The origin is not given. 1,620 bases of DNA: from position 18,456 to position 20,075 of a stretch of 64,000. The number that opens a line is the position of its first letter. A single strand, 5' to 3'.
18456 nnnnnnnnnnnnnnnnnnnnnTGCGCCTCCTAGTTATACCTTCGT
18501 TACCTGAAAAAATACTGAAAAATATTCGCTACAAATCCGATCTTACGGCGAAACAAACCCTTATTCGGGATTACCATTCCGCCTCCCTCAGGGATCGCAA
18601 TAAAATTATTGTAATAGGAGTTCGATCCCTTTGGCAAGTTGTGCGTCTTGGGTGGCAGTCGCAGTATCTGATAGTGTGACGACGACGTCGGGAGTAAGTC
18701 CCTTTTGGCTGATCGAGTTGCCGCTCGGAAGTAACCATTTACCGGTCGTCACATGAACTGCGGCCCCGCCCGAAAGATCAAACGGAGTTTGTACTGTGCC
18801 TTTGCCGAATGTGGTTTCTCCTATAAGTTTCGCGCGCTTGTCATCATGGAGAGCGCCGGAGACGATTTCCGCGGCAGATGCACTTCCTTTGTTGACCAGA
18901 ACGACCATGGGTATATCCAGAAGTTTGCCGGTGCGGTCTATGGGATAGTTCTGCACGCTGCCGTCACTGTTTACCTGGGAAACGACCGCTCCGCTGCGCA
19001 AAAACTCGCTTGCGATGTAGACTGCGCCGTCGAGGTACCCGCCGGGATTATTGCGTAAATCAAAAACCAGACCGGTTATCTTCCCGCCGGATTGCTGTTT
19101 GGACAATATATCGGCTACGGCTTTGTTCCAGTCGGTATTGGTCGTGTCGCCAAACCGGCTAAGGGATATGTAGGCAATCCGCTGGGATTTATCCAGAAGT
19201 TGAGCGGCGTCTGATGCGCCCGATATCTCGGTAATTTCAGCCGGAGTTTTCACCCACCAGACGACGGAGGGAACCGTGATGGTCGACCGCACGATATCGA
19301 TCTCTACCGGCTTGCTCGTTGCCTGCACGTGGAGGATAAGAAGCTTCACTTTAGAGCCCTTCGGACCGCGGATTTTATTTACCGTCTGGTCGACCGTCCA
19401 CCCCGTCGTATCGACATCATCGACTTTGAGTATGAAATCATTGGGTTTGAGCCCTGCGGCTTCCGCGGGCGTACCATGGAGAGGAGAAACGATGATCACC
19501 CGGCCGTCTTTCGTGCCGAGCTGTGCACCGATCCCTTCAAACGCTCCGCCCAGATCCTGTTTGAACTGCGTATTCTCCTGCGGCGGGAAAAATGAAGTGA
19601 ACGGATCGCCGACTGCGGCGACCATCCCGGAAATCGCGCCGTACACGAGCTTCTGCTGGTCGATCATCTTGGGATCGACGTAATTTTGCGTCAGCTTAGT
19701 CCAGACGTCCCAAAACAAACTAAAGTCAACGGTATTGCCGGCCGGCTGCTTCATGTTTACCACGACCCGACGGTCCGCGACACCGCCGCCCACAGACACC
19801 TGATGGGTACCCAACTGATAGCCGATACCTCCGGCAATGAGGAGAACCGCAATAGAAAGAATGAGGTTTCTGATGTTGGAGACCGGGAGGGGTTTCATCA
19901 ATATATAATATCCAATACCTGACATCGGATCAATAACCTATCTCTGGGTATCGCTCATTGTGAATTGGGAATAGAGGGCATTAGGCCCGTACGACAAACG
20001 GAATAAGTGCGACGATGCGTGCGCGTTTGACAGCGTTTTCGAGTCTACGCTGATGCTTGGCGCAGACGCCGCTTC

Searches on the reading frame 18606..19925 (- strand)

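Call 85: search_protein_families(library=pfam, proteins=[window:18606-19925:-], max_evalue=0.00001)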
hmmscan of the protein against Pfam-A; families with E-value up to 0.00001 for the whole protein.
window:18606-19925:- (439 aa): 5 families
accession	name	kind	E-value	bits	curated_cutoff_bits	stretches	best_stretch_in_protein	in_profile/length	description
PF03572.23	Peptidase_S41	-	9.5e-49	165.6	24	1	249-416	1-165/165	Peptidase family S41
PF00595.29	PDZ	-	2.8e-13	50.5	23.2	1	126-198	8-81/81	PDZ domain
PF17820.7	PDZ_6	-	3.2e-10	40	27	1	145-197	2-52/54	PDZ domain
PF13180.12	PDZ_2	-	1.6e-07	32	27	1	132-200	3-70/80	PDZ domain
PF22694.1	CtpB_N-like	-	4e-06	27.6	27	0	66-112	36-80/85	Activating protease CtpB N-terminal domain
